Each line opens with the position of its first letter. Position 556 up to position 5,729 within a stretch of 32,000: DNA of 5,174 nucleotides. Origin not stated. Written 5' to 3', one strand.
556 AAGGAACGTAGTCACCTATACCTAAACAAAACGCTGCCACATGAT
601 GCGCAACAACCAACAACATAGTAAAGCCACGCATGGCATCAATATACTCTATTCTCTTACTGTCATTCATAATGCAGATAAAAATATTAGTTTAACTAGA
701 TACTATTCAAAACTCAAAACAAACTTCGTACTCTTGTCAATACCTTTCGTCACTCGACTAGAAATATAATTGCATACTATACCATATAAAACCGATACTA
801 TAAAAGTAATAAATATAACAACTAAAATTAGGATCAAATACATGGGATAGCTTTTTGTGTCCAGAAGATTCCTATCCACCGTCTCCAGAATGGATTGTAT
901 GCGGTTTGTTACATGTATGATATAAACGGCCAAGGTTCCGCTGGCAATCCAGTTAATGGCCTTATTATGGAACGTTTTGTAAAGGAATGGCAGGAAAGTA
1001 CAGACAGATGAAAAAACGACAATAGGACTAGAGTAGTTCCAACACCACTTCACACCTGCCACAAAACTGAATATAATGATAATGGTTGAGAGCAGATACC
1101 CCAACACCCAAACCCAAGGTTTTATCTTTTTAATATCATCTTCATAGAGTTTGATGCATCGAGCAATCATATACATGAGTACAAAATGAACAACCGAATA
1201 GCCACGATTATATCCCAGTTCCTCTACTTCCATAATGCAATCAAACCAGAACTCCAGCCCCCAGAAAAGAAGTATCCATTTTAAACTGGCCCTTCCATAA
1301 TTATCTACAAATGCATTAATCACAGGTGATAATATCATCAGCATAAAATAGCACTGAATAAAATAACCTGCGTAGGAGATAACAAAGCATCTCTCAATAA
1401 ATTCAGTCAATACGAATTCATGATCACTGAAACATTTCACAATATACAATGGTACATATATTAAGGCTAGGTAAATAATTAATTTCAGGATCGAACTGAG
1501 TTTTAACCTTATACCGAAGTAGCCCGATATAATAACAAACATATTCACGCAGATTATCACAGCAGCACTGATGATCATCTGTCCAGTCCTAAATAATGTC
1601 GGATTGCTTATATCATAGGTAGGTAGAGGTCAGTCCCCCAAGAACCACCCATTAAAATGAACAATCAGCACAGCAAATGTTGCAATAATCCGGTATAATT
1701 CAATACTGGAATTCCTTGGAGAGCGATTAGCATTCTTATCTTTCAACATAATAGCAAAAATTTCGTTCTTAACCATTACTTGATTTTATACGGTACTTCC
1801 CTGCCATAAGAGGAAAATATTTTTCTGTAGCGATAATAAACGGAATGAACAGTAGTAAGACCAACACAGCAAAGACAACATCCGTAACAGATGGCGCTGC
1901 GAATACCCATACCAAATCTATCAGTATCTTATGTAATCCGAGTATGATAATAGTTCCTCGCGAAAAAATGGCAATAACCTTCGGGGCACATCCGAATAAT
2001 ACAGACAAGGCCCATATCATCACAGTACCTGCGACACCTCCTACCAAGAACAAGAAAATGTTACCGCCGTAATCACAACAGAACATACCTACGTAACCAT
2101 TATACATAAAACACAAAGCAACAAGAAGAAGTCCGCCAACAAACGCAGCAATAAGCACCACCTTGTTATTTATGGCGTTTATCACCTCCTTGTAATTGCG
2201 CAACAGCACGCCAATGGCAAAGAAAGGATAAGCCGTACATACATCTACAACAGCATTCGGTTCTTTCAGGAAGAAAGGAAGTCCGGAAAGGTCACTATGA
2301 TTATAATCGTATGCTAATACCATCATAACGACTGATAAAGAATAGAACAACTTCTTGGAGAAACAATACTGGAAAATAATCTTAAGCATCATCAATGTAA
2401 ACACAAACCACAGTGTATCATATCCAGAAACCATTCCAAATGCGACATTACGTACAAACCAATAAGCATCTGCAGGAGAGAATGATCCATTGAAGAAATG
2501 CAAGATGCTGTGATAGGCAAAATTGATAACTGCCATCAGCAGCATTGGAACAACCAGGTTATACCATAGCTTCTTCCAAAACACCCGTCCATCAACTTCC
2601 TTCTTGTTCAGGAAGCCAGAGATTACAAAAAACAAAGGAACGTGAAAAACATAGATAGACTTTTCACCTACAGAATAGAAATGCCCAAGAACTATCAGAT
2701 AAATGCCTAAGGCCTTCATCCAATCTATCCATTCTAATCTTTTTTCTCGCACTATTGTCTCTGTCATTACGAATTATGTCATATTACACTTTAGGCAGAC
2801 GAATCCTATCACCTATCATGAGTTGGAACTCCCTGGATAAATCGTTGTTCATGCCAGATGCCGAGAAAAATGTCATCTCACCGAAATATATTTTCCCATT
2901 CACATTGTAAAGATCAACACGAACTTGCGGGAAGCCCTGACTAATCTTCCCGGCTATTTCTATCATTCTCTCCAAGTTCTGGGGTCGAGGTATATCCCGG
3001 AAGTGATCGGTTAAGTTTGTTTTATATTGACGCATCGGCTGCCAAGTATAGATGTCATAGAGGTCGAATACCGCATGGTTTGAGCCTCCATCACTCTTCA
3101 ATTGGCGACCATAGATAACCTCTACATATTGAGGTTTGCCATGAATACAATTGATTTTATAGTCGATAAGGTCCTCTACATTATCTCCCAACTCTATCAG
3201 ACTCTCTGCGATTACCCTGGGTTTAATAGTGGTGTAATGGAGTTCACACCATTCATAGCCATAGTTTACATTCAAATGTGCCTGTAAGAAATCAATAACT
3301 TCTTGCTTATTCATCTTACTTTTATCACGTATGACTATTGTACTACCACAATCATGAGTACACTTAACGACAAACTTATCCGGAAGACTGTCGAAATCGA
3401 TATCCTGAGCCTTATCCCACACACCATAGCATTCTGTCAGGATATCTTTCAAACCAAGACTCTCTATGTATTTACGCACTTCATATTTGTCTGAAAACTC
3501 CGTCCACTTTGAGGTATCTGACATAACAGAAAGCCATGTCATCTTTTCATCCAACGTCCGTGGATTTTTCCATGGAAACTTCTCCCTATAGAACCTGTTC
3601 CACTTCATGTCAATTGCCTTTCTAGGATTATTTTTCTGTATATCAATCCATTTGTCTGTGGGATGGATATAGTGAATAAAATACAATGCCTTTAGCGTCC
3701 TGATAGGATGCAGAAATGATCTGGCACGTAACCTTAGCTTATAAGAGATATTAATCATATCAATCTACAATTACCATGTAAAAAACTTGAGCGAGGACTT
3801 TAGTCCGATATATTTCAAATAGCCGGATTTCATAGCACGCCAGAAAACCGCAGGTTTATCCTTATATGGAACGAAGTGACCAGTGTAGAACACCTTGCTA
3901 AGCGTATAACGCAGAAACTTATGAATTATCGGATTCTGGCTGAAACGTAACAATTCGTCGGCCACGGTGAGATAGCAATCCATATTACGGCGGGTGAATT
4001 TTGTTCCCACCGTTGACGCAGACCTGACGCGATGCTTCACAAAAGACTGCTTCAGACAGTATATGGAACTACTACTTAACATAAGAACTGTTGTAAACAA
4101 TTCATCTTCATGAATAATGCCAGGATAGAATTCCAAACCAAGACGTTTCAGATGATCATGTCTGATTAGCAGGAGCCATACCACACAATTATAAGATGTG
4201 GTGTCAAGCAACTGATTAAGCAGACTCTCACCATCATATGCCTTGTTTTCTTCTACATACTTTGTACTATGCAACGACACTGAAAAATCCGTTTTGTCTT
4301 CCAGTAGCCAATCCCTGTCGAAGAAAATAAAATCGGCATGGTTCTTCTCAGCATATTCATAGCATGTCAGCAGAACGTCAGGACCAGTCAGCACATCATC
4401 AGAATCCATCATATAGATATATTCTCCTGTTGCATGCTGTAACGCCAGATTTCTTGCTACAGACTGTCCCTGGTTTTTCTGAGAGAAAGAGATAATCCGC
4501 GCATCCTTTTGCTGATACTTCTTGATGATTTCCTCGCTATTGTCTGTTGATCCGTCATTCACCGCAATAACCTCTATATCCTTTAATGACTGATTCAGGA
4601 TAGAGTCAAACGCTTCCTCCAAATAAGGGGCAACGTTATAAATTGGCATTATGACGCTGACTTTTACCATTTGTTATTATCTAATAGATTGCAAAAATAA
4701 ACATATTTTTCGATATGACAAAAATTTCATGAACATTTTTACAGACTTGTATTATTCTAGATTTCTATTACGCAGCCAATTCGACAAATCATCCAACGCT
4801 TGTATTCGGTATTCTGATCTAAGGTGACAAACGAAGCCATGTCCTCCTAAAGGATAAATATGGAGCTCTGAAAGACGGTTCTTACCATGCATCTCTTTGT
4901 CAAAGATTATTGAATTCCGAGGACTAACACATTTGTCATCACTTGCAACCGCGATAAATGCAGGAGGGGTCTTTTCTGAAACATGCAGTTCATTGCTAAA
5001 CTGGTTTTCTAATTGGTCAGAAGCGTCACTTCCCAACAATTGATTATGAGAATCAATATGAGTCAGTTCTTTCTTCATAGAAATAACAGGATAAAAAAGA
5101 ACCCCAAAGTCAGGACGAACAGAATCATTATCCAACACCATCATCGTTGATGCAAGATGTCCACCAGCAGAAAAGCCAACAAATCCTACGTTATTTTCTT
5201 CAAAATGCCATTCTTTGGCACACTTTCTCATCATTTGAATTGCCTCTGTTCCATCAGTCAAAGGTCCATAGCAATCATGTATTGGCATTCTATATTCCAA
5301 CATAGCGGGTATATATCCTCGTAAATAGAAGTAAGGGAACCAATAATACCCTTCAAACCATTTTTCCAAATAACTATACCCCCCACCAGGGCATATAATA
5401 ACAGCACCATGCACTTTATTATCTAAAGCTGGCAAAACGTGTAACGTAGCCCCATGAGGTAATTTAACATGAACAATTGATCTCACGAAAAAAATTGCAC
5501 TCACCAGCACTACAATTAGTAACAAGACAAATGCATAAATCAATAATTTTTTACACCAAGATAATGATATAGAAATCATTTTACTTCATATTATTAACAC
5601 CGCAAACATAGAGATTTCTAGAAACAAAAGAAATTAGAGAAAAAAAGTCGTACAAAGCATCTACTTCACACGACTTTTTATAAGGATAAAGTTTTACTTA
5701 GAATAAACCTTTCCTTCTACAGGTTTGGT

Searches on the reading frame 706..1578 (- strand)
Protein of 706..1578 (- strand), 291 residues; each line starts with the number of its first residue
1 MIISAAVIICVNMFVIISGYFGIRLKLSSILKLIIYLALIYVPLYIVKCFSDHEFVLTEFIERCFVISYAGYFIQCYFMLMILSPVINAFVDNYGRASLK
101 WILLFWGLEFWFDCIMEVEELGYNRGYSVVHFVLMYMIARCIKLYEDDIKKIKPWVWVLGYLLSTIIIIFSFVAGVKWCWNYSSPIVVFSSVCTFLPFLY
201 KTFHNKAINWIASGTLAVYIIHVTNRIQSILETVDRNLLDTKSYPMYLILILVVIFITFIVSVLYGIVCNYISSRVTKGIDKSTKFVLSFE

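Call 11: search_protein_families(library=pfam, proteins=[window:706-1578:-], max_evalue=0.001)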
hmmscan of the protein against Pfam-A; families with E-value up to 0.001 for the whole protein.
window:706-1578:- (291 aa): 1 family
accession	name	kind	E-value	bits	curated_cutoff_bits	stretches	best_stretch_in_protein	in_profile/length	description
PF01757.29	Acyl_transf_3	-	5.9e-10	39.1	31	1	6-264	43-323/326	Acyltransferase domain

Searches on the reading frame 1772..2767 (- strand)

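Call 11: search_protein_families(library=pfam, proteins=[window:1772-2767:-], max_evalue=0.001)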
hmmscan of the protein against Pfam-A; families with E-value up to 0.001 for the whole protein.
window:1772-2767:- (332 aa): 1 family
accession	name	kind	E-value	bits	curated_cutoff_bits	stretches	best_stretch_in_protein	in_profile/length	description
PF01757.29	Acyl_transf_3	-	2.9e-18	66.4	31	1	12-312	2-324/326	Acyltransferase domain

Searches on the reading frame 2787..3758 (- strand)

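Call 11: search_protein_families(library=pfam, proteins=[window:2787-3758:-], max_evalue=0.001)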
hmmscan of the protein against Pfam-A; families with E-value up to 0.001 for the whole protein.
window:2787-3758:- (324 aa): 1 family
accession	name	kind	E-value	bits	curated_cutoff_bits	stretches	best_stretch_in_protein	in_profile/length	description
PF14305.11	ATPgrasp_TupA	-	1.2e-42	146.6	25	1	71-319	1-240/241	TupA-like ATPgrasp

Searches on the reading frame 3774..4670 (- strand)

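Call 11: search_protein_families(library=pfam, proteins=[window:3774-4670:-], max_evalue=0.001)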
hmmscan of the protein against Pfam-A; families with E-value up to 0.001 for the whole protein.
window:3774-4670:- (299 aa): 4 families
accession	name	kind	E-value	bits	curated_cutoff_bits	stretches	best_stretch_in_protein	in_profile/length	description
PF00535.33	Glycos_transf_2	-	2.8e-36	125.4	23.3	1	5-175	1-165/168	Glycosyl transferase family 2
PF13641.12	Glyco_tranf_2_3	-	3.8e-10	40.6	27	1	4-221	3-219/230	Glycosyltransferase like family 2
PF10111.15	Glyco_tranf_2_2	-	4.7e-10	39.8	27.3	1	5-95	1-95/276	Glycosyltransferase like family 2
PF13704.12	Glyco_tranf_2_4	-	2.4e-05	25.2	27.5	1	12-98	2-88/98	Glycosyl transferase family 2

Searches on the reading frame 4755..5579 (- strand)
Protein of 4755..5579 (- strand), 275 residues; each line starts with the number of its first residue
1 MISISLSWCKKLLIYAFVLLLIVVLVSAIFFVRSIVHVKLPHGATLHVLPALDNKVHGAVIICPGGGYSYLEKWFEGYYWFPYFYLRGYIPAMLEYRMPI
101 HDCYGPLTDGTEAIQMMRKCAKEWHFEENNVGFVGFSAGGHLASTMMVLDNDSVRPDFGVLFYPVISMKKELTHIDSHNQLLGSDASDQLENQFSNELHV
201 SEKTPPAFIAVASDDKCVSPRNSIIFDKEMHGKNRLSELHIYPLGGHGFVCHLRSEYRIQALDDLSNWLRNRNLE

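Call 11: search_protein_families(library=pfam, proteins=[window:4755-5579:-], max_evalue=0.001)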
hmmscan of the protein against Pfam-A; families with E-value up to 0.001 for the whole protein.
window:4755-5579:- (275 aa): 4 families
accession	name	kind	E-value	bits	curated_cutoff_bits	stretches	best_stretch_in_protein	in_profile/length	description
PF20434.5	BD-FAE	-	5.5e-15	55.9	26.8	1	52-229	8-214/215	BD-FAE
PF07859.19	Abhydrolase_3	-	4.4e-10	40.1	25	1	99-249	41-208/210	alpha/beta hydrolase fold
PF00326.27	Peptidase_S9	-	8.9e-09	35.6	22.6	1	113-269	48-206/213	Prolyl oligopeptidase family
PF01738.24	DLH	-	6.9e-08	32.8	21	1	111-261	78-201/217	Dienelactone hydrolase family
